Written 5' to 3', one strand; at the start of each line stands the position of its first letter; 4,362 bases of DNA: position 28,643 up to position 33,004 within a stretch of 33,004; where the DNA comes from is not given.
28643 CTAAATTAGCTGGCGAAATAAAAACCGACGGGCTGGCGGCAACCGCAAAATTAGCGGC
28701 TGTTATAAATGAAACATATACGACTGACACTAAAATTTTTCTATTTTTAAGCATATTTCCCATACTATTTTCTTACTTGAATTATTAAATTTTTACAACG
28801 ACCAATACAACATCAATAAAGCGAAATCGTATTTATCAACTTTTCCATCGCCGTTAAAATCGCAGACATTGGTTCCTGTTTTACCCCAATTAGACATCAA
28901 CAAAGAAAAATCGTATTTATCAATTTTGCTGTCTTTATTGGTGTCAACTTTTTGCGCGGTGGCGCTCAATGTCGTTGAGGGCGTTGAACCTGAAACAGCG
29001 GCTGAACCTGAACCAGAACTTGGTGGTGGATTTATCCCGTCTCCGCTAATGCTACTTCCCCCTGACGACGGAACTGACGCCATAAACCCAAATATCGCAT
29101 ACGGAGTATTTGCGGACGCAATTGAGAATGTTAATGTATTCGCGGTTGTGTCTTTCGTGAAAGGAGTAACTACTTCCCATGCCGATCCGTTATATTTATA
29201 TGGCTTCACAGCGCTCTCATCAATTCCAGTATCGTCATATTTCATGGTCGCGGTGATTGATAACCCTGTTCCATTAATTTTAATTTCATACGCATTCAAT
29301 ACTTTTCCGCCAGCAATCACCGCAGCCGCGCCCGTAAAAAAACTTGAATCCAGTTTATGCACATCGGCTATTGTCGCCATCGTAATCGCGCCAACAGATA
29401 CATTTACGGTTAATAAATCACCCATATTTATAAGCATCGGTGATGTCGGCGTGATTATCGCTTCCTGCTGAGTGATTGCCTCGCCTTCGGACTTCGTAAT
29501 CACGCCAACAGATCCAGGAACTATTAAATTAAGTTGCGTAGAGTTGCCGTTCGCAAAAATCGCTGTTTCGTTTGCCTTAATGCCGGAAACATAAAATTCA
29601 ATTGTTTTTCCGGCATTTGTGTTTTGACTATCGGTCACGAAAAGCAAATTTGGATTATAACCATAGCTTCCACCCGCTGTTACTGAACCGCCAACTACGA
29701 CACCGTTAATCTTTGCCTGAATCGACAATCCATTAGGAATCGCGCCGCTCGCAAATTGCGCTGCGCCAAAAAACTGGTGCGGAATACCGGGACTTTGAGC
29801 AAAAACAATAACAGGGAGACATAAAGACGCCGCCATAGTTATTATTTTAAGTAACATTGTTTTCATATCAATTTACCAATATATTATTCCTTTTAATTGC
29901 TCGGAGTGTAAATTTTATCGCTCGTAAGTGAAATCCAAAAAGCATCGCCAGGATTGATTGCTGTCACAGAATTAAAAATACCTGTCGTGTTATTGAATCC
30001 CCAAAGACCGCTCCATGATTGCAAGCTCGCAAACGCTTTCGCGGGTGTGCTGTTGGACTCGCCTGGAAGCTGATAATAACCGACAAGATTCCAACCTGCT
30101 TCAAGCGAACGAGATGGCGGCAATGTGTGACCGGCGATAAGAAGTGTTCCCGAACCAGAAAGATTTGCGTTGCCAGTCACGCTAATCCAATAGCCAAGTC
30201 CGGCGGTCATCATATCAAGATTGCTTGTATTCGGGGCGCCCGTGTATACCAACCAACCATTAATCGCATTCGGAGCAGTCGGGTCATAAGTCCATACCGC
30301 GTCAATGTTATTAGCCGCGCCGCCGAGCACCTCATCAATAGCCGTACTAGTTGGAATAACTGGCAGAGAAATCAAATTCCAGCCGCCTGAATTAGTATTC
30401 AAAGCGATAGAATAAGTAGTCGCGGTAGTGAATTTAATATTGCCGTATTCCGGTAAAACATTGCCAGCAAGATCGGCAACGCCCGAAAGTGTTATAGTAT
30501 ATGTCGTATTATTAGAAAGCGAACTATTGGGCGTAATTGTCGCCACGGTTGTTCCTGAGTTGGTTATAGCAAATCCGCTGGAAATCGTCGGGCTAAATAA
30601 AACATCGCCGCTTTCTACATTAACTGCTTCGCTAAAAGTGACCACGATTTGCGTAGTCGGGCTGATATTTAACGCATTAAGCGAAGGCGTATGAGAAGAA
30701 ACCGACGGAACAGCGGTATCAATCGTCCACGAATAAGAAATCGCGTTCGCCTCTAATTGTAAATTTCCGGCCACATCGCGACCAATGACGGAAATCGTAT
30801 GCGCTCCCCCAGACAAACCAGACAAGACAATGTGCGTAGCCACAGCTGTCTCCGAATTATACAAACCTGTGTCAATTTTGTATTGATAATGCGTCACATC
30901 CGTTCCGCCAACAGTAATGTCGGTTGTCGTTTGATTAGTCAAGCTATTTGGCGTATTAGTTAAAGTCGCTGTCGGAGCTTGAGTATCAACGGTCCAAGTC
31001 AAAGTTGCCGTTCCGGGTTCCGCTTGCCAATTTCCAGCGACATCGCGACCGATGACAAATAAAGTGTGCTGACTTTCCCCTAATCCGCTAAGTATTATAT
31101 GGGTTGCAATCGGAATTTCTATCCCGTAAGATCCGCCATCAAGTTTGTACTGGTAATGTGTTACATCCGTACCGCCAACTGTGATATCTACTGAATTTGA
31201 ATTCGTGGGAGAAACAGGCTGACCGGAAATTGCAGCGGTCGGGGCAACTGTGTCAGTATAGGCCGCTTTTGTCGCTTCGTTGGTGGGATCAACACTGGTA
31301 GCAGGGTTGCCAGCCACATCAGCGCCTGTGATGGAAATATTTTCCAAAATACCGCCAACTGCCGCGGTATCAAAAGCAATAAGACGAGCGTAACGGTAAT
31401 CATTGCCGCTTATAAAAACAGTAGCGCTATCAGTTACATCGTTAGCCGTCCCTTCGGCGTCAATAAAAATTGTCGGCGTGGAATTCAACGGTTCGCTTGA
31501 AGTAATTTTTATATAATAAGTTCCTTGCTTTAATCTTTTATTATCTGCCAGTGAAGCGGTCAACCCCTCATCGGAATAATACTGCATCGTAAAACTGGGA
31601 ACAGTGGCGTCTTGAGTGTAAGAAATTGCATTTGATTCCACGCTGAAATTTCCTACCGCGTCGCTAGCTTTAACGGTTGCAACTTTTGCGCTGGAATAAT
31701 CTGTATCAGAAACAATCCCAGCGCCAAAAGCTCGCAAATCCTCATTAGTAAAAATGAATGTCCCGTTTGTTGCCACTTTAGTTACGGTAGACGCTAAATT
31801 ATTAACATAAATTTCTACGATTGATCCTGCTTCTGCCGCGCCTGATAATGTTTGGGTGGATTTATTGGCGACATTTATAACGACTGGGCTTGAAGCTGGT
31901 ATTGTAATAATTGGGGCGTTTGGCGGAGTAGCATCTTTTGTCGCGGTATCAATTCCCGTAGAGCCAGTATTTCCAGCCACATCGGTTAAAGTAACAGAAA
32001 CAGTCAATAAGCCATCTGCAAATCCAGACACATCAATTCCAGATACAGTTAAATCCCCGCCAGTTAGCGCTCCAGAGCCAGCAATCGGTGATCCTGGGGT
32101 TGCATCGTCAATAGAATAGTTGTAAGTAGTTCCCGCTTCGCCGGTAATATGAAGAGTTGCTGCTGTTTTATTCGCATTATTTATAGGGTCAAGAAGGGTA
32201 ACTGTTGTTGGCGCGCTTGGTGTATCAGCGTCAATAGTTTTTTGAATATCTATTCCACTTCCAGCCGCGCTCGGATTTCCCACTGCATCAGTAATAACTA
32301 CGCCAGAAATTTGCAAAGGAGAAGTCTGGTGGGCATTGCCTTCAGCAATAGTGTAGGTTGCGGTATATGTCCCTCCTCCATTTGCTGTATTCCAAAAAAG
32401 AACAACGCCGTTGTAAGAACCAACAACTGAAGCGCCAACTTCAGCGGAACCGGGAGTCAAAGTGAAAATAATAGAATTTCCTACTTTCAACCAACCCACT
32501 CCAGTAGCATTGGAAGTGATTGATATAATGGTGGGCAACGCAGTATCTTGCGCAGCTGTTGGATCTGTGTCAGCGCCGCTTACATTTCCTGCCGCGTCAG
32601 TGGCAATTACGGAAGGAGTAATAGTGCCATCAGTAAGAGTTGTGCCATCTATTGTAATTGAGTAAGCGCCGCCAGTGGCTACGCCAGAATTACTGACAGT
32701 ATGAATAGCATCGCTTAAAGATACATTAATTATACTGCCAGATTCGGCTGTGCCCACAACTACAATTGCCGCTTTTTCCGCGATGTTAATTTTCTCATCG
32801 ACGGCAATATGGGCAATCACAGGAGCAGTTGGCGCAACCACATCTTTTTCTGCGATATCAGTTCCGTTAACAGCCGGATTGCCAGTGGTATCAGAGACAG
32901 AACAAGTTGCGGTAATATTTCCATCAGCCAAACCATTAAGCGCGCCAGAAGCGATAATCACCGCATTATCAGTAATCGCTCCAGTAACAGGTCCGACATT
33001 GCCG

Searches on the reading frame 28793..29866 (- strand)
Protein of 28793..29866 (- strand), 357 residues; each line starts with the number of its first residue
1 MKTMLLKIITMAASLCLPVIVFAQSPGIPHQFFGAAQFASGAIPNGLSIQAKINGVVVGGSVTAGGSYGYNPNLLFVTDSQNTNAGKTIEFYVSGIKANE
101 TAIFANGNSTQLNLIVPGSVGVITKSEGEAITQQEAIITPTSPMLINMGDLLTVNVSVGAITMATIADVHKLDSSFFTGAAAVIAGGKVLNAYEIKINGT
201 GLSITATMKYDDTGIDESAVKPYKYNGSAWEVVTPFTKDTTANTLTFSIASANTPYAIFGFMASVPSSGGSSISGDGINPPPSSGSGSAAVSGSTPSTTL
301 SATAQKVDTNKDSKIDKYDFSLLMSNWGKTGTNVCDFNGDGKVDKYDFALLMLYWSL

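Call 97: search_protein_families(library=pfam, proteins=[window:28793-29866:-], max_evalue=0.0001)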
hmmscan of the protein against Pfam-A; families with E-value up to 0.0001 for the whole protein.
window:28793-29866:- (357 aa): 2 families
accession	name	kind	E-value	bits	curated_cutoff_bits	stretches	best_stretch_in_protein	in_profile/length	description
PF00404.24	Dockerin_1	-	1.6e-08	35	22.9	1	308-352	3-53/57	Dockerin type I domain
PF00036.39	EF-hand_1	-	7.7e-05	22.4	25.4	0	305-325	7-27/29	EF hand domain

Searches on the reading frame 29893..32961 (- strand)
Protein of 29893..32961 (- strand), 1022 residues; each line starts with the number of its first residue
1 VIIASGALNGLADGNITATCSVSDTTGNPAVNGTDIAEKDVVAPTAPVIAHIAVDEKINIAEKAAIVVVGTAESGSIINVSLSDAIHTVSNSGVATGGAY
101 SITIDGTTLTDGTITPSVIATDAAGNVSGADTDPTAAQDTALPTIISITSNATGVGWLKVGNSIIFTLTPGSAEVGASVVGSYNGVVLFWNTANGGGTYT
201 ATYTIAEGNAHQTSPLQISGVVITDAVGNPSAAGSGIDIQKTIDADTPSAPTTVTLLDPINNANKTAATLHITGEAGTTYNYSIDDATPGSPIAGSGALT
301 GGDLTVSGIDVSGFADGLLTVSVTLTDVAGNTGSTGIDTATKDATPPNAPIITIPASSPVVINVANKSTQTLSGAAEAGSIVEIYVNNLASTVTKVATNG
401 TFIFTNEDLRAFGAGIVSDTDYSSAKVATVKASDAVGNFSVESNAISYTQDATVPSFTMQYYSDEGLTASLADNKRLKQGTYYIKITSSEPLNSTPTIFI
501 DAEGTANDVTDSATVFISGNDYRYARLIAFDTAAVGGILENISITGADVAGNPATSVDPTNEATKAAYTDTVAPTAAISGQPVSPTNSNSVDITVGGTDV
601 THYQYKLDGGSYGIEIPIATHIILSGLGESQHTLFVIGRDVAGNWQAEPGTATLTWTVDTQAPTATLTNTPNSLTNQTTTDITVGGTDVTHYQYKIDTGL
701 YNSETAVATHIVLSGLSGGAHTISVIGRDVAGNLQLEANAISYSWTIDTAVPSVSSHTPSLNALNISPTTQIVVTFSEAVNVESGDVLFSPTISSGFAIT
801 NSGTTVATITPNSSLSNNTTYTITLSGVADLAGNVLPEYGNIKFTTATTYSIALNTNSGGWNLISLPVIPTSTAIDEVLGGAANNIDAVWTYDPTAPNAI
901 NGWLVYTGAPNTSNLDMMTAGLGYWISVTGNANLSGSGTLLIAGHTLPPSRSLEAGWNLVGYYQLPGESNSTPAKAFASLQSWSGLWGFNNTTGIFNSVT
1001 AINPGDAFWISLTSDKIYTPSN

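Call 97: search_protein_families(library=pfam, proteins=[window:29893-32961:-], max_evalue=0.0001)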
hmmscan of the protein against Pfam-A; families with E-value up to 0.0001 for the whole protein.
window:29893-32961:- (1022 aa): 3 families
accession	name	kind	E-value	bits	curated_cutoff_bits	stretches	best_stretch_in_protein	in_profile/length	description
PF13205.12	Big_5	-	1.6e-16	61.4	23.6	1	748-846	1-105/105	Bacterial Ig-like domain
PF19077.6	Big_13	-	9.4e-09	36.1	27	0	60-131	23-94/102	Bacterial Ig-like domain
PF19078.6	Big_12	-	8.4e-05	23.2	27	0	748-835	1-90/102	Bacterial Ig-like domain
